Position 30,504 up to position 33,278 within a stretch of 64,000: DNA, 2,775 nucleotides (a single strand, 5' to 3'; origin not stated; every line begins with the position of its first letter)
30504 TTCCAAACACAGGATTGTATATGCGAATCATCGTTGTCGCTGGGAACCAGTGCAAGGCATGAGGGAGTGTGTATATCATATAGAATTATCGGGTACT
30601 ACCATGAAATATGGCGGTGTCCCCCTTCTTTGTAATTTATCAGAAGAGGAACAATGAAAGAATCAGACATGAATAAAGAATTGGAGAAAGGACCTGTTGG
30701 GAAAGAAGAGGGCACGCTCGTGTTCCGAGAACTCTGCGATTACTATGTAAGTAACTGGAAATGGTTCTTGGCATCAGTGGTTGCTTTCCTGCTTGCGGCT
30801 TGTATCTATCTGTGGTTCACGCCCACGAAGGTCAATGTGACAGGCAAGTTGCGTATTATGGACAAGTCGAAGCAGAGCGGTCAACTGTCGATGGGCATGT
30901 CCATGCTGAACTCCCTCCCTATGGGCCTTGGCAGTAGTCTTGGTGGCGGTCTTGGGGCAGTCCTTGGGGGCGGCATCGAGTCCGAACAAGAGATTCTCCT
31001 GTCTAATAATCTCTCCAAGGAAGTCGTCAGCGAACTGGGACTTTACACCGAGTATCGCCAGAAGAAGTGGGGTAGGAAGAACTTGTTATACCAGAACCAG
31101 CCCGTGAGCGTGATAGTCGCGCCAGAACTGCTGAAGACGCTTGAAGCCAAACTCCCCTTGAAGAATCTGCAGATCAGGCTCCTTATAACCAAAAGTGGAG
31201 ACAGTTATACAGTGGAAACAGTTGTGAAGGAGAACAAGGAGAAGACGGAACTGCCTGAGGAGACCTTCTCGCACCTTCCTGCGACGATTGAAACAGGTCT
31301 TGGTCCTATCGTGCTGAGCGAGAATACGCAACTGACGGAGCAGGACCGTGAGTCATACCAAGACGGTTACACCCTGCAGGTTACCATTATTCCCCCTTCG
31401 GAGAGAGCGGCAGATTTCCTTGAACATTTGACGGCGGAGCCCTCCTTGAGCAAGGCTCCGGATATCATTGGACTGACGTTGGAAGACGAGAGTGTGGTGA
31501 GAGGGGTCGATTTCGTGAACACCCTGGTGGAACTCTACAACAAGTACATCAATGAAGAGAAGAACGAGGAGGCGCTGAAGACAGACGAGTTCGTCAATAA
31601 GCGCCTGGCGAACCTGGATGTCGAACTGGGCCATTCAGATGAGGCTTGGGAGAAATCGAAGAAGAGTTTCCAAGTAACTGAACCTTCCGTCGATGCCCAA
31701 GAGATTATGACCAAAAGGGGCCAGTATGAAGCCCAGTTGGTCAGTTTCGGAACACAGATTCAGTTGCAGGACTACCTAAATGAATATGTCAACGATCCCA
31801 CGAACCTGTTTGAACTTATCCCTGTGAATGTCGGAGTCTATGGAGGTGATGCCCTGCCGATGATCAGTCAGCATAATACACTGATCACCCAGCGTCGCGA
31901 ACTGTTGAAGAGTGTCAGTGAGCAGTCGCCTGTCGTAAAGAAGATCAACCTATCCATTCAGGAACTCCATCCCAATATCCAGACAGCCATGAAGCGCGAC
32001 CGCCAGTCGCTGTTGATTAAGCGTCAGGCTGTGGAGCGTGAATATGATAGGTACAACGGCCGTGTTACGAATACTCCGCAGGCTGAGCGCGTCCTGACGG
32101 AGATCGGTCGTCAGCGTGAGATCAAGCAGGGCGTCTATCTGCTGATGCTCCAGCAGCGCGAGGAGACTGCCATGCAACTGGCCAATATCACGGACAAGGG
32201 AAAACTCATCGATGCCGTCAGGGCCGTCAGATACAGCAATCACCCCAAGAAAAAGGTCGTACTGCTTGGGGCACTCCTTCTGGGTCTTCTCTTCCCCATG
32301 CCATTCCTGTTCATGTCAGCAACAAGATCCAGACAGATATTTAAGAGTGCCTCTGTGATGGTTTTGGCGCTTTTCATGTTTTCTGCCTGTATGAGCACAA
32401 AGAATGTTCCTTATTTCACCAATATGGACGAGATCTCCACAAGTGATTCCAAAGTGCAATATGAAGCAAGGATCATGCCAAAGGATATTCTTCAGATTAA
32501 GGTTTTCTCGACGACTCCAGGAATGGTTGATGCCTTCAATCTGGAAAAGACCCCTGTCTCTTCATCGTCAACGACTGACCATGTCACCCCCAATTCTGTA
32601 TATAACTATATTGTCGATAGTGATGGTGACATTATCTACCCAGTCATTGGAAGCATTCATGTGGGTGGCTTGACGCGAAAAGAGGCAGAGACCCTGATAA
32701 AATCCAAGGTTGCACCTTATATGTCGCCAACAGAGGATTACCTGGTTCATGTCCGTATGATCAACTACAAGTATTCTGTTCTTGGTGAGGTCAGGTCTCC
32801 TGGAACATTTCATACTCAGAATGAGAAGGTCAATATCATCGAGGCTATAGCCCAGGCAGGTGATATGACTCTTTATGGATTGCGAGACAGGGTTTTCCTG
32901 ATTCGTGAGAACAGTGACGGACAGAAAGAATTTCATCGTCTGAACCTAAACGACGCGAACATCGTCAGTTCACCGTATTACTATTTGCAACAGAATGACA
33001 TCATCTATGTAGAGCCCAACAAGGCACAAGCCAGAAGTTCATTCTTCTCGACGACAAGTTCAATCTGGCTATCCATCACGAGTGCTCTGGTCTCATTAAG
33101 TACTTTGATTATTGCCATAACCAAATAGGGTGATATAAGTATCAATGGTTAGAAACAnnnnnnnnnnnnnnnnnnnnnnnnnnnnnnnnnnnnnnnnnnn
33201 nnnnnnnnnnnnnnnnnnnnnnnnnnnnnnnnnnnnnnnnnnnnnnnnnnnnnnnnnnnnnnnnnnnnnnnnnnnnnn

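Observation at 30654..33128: Co-polymerase-OPX polyprotein: Wzc lacking its kinase fused in frame to a complete Wza, with an internal lipoprotein signal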

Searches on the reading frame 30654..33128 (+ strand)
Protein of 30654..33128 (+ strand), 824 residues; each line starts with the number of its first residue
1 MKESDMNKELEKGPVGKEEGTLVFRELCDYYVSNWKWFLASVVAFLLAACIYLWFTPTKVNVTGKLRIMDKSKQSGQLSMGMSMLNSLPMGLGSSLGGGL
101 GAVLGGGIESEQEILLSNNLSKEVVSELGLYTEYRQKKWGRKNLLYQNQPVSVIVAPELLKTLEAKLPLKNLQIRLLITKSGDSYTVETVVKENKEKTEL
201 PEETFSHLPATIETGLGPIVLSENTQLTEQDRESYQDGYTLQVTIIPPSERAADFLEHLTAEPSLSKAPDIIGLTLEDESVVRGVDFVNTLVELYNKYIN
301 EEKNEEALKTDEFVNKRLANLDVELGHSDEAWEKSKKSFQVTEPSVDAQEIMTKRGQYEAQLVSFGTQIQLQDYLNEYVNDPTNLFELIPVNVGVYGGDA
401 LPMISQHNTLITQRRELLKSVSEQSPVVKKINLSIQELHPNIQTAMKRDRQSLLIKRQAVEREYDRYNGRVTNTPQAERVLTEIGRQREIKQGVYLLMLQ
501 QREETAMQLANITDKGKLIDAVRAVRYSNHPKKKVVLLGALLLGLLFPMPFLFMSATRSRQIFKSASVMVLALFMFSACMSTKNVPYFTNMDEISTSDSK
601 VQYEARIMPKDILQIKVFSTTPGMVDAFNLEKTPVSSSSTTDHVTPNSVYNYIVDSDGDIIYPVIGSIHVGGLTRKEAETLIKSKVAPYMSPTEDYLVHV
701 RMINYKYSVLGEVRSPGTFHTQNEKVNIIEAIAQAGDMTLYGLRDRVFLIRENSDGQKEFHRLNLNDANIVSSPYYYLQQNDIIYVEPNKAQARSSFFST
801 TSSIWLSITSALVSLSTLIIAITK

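Call 3: search_protein_families(library=pfam, proteins=[window:30654-33128:+], max_evalue=0.01)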
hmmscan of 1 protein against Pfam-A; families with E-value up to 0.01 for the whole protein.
window:30654-33128:+ (824 aa): 5 families
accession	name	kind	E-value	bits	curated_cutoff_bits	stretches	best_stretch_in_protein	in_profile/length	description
PF02563.21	Poly_export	-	5.1e-15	55.8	28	1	600-690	2-67/77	Polysaccharide biosynthesis/export protein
PF22461.2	SLBB_2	-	3.5e-07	30.7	27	1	706-786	2-79/79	SLBB domain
PF10531.15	SLBB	-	0.00012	22.2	27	1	707-756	2-49/55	SLBB domain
PF02706.20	Wzz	-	0.0011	19.6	25.5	0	26-128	7-91/91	Chain length determinant protein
PF13807.11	GNVR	-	0.0021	18.3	27.7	1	483-553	8-78/82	G-rich domain on putative tyrosine kinase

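Call 4: search_protein_families(library=ncbifam, proteins=[window:30654-33128:+], max_evalue=0.01)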
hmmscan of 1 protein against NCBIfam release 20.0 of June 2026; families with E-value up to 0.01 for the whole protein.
window:30654-33128:+ (824 aa): 7 families
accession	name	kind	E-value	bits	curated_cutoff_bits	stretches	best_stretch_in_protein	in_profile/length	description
NF008568.0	PRK11519.1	equivalog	1e-12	47.1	1068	1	450-560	341-451/720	tyrosine-protein kinase Wzc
TIGR03028.1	EpsE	equivalog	1.9e-10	40.5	262.65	1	651-787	23-160/239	polysaccharide export protein EpsE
NF011658.0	PRK15078.1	subfamily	9.6e-10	37.7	333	1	601-791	81-254/380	polysaccharide export protein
NF041843.1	EpsY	equivalog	4e-09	36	320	1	656-769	79-189/211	exopolysaccharide export protein EpsY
TIGR03027.2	pepcterm_export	equivalog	9.8e-09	35.1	180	1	651-767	24-143/169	XrtA/PEP-CTERM system exopolysaccharide export protein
NF007350.0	PRK09841.1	equivalog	5.7e-07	28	1248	1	451-560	342-451/726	tyrosine-protein kinase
TIGR03007.1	pepcterm_ChnLen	equivalog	0.00027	19.3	278.85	0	412-556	289-436/498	XrtA system polysaccharide chain length determinant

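Call 6: find_homologous_proteins(query=window:30654-33128:+, max_evalue=0.00001)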
Query window:30654-33128:+ (824 aa): 674 proteins with E <= 0.00001 among 8000 candidates; the best 120 are listed.
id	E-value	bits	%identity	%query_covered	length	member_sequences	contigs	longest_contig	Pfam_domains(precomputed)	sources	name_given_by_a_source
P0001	0.0e+0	1803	99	100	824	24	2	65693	PF02563.22,PF22461.3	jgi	jgi:uncharacterized protein involved in exopolysaccharide biosynthesis/protein involved in polysacch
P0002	0.0e+0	1285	72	97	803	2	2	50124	PF10531.16,PF02563.22,PF22461.3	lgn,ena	-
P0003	0.0e+0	1091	56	66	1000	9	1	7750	PF02706.21,PF02563.22,PF22461.3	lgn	-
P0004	0.0e+0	1048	59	65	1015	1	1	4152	PF10531.16,PF02563.22,PF22461.3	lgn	-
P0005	0.0e+0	1042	59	65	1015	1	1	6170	PF10531.16,PF02563.22,PF22461.3,PF13807.12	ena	-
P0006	0.0e+0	1041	59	64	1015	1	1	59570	PF10531.16,PF02563.22,PF22461.3,PF13807.12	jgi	jgi:uncharacterized protein involved in exopolysaccharide biosynthesis/protein involved in polysacch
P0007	0.0e+0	1023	57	66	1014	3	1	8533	PF10531.16,PF02563.22,PF22461.3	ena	-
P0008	0.0e+0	1020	59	64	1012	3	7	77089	PF10531.16,PF02706.21,PF02563.22,PF22461.3,PF13807.12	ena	-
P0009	0.0e+0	1018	58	66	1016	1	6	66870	PF10531.16,PF02563.22,PF22461.3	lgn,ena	-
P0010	3.4e-291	986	59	60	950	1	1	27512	PF10531.16,PF02563.22,PF22461.3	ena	-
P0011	2.9e-289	979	56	66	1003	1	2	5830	PF10531.16,PF02563.22,PF22461.3,PF13807.12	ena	-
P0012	2.9e-281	953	52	66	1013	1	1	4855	PF10531.16,PF02706.21,PF02563.22,PF22461.3,PF13807.12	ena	-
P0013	1.6e-279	947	50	65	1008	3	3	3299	PF10531.16,PF02706.21,PF02563.22,PF22461.3,PF13807.12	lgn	-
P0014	1.0e-278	945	53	65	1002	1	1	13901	PF10531.16,PF02563.22,PF22461.3,PF13807.12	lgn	-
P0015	3.9e-278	943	50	64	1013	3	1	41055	PF10531.16,PF02706.21,PF02563.22,PF22461.3,PF13807.12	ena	-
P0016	1.7e-274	931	51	64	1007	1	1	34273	PF10531.16,PF02563.22,PF22461.3,PF13807.12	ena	-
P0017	9.0e-274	928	58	64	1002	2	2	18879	PF10531.16,PF02563.22,PF22461.3,PF13807.12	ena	-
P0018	1.0e-273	928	58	64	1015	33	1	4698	PF10531.16,PF02563.22,PF22461.3,PF13807.12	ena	-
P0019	1.6e-273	927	59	64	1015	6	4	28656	PF10531.16,PF02563.22,PF22461.3,PF13807.12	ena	-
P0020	1.8e-273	927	57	64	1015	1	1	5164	PF10531.16,PF02563.22,PF22461.3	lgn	-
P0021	1.9e-273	927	57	66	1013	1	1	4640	PF10531.16,PF02563.22,PF22461.3,PF13807.12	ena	-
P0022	5.9e-273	925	50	63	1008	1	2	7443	PF10531.16,PF02706.21,PF02563.22,PF22461.3,PF13807.12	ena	-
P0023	1.4e-272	924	51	64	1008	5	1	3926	PF10531.16,PF02563.22,PF09140.18,PF22461.3,PF13807.12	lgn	-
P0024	1.5e-272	924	60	64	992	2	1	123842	PF10531.16,PF02563.22,PF22461.3,PF13807.12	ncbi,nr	ncbi:MAG: polysaccharide biosynthesis/export family protein [Prevotella sp.]|nr:polysaccharide biosy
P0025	8.3e-271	918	50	64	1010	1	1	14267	PF10531.16,PF02706.21,PF02563.22,PF22461.3,PF13807.12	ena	-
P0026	3.0e-269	913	60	64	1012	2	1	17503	PF10531.16,PF13614.13,PF02563.22,PF22461.3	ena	-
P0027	8.6e-269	912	57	64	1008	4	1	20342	PF10531.16,PF02563.22,PF22461.3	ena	-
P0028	1.5e-268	911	58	64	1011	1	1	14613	PF10531.16,PF02563.22,PF22461.3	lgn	-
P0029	4.8e-268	909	57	65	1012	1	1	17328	PF10531.16,PF13614.13,PF02563.22,PF22461.3,PF13807.12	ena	-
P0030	5.9e-268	909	57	65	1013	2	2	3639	PF10531.16,PF02563.22,PF22461.3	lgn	-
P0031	2.9e-267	907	52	70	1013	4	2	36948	PF02706.21,PF13614.13,PF02563.22,PF22461.3,PF13807.12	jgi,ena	jgi:uncharacterized protein involved in exopolysaccharide biosynthesis/protein involved in polysacch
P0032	1.6e-266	904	56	63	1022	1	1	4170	PF10531.16,PF02563.22,PF22461.3,PF13807.12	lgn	-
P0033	3.4e-266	903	56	63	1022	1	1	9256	PF10531.16,PF02563.22,PF22461.3,PF13807.12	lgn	-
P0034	1.2e-265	901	57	66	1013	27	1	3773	PF10531.16,PF02563.22,PF22461.3,PF13807.12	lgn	-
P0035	1.8e-265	901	55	65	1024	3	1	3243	PF10531.16,PF02563.22,PF22461.3,PF13807.12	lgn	-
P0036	1.8e-265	901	58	64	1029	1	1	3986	PF10531.16,PF02563.22,PF22461.3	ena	-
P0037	1.8e-265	901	57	64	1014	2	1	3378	PF10531.16,PF02563.22,PF22461.3,PF13807.12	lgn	-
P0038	2.0e-265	901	58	66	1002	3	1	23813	PF10531.16,PF02563.22,PF22461.3,PF13807.12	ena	-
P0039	4.2e-264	896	54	65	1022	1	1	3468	PF10531.16,PF02563.22,PF22461.3,PF13807.12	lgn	-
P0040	6.7e-264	896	54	66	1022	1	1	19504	PF10531.16,PF13614.13,PF02563.22,PF22461.3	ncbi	-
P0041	1.5e-263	894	53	70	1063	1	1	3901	PF13614.13,PF02563.22,PF22461.3,PF13807.12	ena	-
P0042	3.1e-263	893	56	64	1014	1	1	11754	PF10531.16,PF02563.22,PF22461.3,PF13807.12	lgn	-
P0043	7.2e-263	892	55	66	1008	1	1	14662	PF10531.16,PF02563.22,PF09140.18,PF22461.3,PF13807.12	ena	-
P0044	8.6e-263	892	54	70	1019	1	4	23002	PF10531.16,PF02563.22,PF22461.3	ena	-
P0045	1.4e-262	891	55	66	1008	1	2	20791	PF10531.16,PF02563.22,PF09140.18,PF22461.3,PF13807.12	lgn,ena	-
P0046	1.5e-262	891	57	64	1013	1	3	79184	PF10531.16,PF02563.22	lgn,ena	-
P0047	1.6e-262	891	56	64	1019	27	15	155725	PF10531.16,PF02563.22,PF22461.3,PF13807.12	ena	-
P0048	2.6e-262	890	57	64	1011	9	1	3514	PF10531.16,PF02563.22,PF22461.3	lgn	-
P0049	4.8e-262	889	55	64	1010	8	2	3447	PF10531.16,PF13614.13,PF02563.22,PF22461.3,PF13807.12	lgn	-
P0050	5.1e-262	889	55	64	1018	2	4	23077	PF10531.16,PF02563.22,PF22461.3,PF13807.12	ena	-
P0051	5.2e-262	889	56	63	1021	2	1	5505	PF10531.16,PF02563.22,PF22461.3,PF13807.12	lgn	-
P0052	7.5e-262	889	56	65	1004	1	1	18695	PF10531.16,PF02563.22,PF22461.3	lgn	-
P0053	1.4e-261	888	56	64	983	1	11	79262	PF10531.16,PF02563.22,PF09140.18,PF22461.3,PF13807.12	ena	-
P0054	1.7e-261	888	57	65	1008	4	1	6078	PF10531.16,PF02563.22,PF22461.3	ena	-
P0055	1.8e-261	887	57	66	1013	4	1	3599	PF10531.16,PF02563.22,PF22461.3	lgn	-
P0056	1.9e-261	887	56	63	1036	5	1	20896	PF10531.16,PF02563.22,PF22461.3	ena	-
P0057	2.0e-261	887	56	65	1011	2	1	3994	PF10531.16,PF02563.22,PF22461.3,PF13807.12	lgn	-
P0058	3.8e-261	886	56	63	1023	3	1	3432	PF10531.16,PF02563.22,PF22461.3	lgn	-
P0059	3.9e-261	886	54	64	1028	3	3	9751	PF10531.16,PF02563.22,PF22461.3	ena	-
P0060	8.8e-261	885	55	66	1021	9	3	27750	PF10531.16,PF02563.22,PF22461.3,PF13807.12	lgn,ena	-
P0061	1.0e-260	885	56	66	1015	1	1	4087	PF10531.16,PF02563.22,PF22461.3,PF13807.12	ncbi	-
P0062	1.1e-260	885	57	65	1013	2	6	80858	PF10531.16,PF02563.22,PF22461.3,PF13807.12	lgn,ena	-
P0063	2.9e-260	884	56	63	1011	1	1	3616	PF10531.16,PF02563.22,PF22461.3,PF13807.12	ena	-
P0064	3.0e-260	883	55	64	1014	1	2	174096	PF10531.16,PF02706.21,PF02563.22,PF22461.3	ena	-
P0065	3.5e-260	883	55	62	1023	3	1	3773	PF02563.22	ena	-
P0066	1.3e-259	881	56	64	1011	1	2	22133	PF10531.16,PF02563.22,PF13807.12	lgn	-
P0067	1.6e-259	881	55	66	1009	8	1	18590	PF10531.16,PF02563.22,PF09140.18,PF22461.3,PF13807.12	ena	-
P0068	2.3e-259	881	58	62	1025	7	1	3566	PF10531.16,PF02563.22,PF22461.3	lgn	-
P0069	2.7e-259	880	56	63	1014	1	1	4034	PF10531.16,PF02563.22,PF22461.3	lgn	-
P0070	5.2e-259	879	55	64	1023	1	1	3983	PF10531.16,PF02563.22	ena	-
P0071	6.6e-259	879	56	64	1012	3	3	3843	PF10531.16,PF02563.22,PF22461.3,PF13807.12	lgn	-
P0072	7.8e-259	879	55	62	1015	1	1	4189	PF10531.16,PF02706.21,PF02563.22,PF22461.3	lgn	-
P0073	1.7e-258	878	55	64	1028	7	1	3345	PF10531.16,PF02563.22,PF22461.3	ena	-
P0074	1.8e-258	878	54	64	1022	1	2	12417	PF10531.16,PF02563.22,PF22461.3,PF13807.12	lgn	-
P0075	2.3e-258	877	56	64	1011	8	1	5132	PF10531.16,PF02563.22,PF22461.3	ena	-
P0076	2.7e-258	877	54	67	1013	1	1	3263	PF10531.16,PF02563.22,PF22461.3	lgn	-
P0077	2.7e-258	877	55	64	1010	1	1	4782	PF10531.16,PF02563.22,PF22461.3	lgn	-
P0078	5.4e-258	876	55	66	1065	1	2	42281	PF10531.16,PF02563.22,PF22461.3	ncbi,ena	-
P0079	5.7e-258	876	57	62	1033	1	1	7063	PF10531.16,PF02563.22,PF22461.3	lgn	-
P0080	6.6e-257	872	55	65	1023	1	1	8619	PF10531.16,PF02706.21,PF02563.22,PF06564.19,PF22461.3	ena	-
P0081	1.5e-256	871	54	64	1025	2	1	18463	PF10531.16,PF02706.21,PF02563.22,PF22461.3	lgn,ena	-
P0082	1.4e-255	868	57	63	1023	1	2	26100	PF10531.16,PF02706.21,PF02563.22,PF22461.3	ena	-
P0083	2.8e-255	867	54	64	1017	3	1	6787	PF10531.16,PF02563.22,PF22461.3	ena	-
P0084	3.8e-255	867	56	64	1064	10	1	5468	PF10531.16,PF02563.22,PF22461.3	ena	-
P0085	6.0e-254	863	53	65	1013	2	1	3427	PF10531.16,PF02563.22,PF22461.3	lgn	-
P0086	1.5e-253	861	54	63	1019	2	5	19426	PF10531.16,PF02706.21,PF02563.22,PF09140.18,PF22461.3,PF13807.12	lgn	-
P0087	5.4e-253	859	45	64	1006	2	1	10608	PF10531.16,PF02706.21,PF02563.22,PF22461.3,PF13807.12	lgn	-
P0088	1.7e-252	858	54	63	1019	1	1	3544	PF10531.16,PF02706.21,PF02563.22,PF09140.18,PF22461.3,PF13807.12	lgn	-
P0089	3.5e-251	853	54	63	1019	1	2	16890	PF10531.16,PF02706.21,PF02563.22,PF09140.18,PF22461.3,PF13807.12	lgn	-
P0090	5.6e-251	853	54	63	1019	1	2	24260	PF10531.16,PF02706.21,PF02563.22,PF09140.18,PF22461.3,PF13807.12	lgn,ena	-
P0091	8.4e-251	852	54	63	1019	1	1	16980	PF10531.16,PF02706.21,PF02563.22,PF09140.18,PF22461.3,PF13807.12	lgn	-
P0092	1.4e-250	852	53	63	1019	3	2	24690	PF10531.16,PF02706.21,PF02563.22,PF09140.18,PF22461.3,PF13807.12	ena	-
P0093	5.6e-250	850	68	67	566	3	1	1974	-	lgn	-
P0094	9.5e-250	849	53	63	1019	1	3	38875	PF10531.16,PF02706.21,PF02563.22,PF09140.18,PF22461.3,PF13807.12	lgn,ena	-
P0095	1.9e-249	848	53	63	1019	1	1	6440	PF10531.16,PF02706.21,PF02563.22,PF09140.18,PF22461.3,PF13807.12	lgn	-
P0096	1.9e-249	848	53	63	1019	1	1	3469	PF10531.16,PF02706.21,PF02563.22,PF09140.18,PF22461.3,PF13807.12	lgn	-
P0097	2.5e-249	847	53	63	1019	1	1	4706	PF10531.16,PF02563.22,PF09140.18,PF22461.3,PF13807.12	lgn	-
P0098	2.6e-249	847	53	63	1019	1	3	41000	PF10531.16,PF02706.21,PF02563.22,PF09140.18,PF22461.3,PF13807.12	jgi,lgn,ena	-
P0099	3.1e-249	847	53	66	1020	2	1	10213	PF10531.16,PF02706.21,PF13614.13,PF02563.22,PF09140.18,PF22461.3,PF13807.12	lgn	-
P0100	3.7e-249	847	53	63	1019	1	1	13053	PF10531.16,PF02706.21,PF02563.22,PF09140.18,PF22461.3,PF13807.12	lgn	-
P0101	8.6e-249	846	53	63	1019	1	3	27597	PF10531.16,PF02706.21,PF02563.22,PF09140.18,PF22461.3,PF13807.12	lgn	-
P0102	2.7e-248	844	53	63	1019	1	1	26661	PF10531.16,PF02563.22,PF09140.18,PF22461.3,PF13807.12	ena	-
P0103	4.1e-248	843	53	63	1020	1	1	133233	PF10531.16,PF02706.21,PF02563.22,PF22461.3,PF13807.12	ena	-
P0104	6.6e-248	843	53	63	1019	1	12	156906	PF10531.16,PF02563.22,PF09140.18,PF22461.3,PF13807.12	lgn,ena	-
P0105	8.9e-247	839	49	68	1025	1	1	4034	PF10531.16,PF02706.21,PF02563.22,PF22461.3,PF13807.12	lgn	-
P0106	3.0e-245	834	67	67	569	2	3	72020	-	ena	-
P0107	8.8e-237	806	69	64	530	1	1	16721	PF10531.16,PF02563.22,PF22461.3,PF13807.12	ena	-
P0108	7.6e-236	803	52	65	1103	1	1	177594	PF10531.16,PF02563.22,PF22461.3,PF13807.12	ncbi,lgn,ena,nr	ncbi:MAG: polysaccharide biosynthesis/export family protein [Prevotella sp.]|nr:polysaccharide biosy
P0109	6.3e-235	800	49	60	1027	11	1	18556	PF02706.21,PF02563.22,PF13807.12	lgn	-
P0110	5.3e-228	777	49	63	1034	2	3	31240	PF10531.16,PF02563.22,PF22461.3,PF13807.12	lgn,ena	-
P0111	7.3e-221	753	45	64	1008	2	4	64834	PF10531.16,PF02706.21,PF01656.30,PF02563.22,PF22461.3,PF13807.12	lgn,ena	-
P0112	8.6e-220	750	61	69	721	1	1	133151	PF02706.21,PF13807.12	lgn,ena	-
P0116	1.4e-216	739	63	66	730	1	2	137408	PF13807.12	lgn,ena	-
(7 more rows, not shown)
